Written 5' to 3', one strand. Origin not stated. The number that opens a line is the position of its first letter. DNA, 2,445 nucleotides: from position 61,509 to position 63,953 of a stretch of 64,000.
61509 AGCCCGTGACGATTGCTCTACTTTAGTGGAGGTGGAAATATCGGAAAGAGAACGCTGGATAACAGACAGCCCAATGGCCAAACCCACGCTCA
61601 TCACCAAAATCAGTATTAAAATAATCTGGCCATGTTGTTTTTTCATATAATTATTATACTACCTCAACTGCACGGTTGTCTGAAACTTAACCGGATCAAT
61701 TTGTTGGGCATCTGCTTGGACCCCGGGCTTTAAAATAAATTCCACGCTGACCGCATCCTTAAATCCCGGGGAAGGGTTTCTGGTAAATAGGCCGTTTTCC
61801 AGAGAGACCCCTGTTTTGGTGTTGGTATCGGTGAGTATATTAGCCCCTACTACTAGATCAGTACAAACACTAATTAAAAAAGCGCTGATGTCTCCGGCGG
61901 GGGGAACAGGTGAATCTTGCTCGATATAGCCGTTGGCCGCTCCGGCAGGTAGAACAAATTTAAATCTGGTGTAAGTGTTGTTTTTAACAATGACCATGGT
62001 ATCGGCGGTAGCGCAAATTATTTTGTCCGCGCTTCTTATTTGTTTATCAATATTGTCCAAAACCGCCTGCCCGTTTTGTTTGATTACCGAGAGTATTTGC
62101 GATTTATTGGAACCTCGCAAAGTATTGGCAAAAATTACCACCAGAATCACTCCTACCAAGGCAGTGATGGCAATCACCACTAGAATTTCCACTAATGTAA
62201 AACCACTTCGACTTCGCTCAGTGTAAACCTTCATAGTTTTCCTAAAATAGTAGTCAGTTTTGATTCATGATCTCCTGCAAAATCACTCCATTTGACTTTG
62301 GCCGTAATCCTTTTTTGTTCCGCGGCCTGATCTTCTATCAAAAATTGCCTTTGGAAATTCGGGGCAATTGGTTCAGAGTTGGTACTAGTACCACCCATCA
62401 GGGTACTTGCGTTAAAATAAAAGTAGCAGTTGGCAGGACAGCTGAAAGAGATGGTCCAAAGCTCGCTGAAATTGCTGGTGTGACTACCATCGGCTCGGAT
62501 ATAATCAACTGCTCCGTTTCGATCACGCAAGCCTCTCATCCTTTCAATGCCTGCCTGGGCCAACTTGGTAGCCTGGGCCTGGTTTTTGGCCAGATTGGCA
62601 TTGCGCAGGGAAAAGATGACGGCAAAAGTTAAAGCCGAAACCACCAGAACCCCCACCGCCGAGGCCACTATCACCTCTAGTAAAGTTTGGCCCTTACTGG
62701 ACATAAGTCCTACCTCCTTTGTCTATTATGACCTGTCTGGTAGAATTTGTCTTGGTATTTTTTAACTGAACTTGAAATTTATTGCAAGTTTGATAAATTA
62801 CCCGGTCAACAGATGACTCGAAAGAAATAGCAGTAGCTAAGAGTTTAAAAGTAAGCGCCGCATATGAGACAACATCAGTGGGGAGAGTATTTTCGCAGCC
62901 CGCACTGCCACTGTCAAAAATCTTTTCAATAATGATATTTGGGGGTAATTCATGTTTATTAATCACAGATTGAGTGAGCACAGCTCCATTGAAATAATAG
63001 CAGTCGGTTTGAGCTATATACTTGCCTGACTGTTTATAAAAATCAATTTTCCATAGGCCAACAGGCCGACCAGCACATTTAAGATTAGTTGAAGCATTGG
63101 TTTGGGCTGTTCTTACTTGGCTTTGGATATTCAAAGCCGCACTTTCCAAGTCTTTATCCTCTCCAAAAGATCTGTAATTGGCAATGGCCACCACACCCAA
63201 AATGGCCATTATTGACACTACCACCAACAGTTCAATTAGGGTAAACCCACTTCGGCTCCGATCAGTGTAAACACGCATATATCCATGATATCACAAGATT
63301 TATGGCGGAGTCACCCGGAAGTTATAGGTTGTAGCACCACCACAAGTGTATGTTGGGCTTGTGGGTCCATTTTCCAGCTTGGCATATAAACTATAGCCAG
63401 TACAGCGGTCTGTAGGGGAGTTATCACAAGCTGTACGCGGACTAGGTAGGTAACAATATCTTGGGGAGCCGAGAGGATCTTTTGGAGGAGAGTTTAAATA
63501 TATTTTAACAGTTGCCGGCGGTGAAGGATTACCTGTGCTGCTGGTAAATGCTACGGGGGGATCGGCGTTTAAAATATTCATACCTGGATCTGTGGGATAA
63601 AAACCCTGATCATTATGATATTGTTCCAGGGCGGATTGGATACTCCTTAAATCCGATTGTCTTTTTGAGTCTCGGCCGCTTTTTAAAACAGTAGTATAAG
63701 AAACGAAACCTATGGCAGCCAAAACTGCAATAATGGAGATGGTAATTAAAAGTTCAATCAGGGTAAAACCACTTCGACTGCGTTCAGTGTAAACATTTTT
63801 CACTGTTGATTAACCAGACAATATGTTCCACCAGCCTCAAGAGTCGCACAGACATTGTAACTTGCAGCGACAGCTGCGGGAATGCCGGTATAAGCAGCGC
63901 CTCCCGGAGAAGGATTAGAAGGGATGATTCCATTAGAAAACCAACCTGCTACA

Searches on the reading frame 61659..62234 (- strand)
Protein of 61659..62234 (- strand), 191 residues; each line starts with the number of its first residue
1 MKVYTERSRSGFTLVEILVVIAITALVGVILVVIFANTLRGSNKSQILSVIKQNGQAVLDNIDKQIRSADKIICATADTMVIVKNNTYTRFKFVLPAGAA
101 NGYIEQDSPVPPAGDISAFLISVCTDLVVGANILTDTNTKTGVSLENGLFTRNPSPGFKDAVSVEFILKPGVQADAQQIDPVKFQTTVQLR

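Call 86: search_protein_families(library=pfam, proteins=[window:61659-62234:-], max_evalue=0.001)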
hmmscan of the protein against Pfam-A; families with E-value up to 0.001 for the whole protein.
window:61659-62234:- (191 aa): 1 family
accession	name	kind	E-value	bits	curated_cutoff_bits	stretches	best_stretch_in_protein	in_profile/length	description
PF07963.17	N_methyl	-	1.1e-06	28.3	21.2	1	7-31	2-26/27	Prokaryotic N-terminal methylation motif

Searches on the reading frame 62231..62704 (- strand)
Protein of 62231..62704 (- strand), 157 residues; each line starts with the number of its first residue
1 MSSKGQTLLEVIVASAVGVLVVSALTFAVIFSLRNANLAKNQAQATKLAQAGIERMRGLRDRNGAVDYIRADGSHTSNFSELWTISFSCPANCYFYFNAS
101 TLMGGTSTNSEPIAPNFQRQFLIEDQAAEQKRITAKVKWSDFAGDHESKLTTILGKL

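Call 86: search_protein_families(library=pfam, proteins=[window:62231-62704:-], max_evalue=0.001)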
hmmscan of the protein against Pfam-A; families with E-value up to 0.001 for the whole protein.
window:62231-62704:- (157 aa): 1 family
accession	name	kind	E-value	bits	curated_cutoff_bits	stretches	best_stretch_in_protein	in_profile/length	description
PF07963.17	N_methyl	-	0.00075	19.4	21.2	0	2-25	3-26/27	Prokaryotic N-terminal methylation motif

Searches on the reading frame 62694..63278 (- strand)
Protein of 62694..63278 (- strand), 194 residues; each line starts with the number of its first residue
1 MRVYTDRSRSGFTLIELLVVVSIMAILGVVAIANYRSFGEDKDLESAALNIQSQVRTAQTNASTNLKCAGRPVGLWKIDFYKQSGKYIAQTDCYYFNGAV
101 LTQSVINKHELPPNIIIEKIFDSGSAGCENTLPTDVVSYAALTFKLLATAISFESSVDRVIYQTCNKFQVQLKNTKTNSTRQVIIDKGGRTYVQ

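Call 86: search_protein_families(library=pfam, proteins=[window:62694-63278:-], max_evalue=0.001)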
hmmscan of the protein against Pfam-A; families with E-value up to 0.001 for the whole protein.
window:62694-63278:- (194 aa): 1 family
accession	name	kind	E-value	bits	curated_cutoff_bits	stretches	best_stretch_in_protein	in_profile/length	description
PF07963.17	N_methyl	-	2e-08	33.9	21.2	1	7-31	2-26/27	Prokaryotic N-terminal methylation motif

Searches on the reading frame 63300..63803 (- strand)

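Call 86: search_protein_families(library=pfam, proteins=[window:63300-63803:-], max_evalue=0.001)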
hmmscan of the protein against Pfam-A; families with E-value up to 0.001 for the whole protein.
window:63300-63803:- (167 aa): 2 families
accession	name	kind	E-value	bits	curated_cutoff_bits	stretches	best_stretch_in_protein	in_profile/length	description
PF07963.17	N_methyl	-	3.5e-08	33.1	21.2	1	8-32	2-26/27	Prokaryotic N-terminal methylation motif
PF08334.16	T2SSG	-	4.8e-06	27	21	1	41-121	7-80/108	Type II secretion system (T2SS), protein G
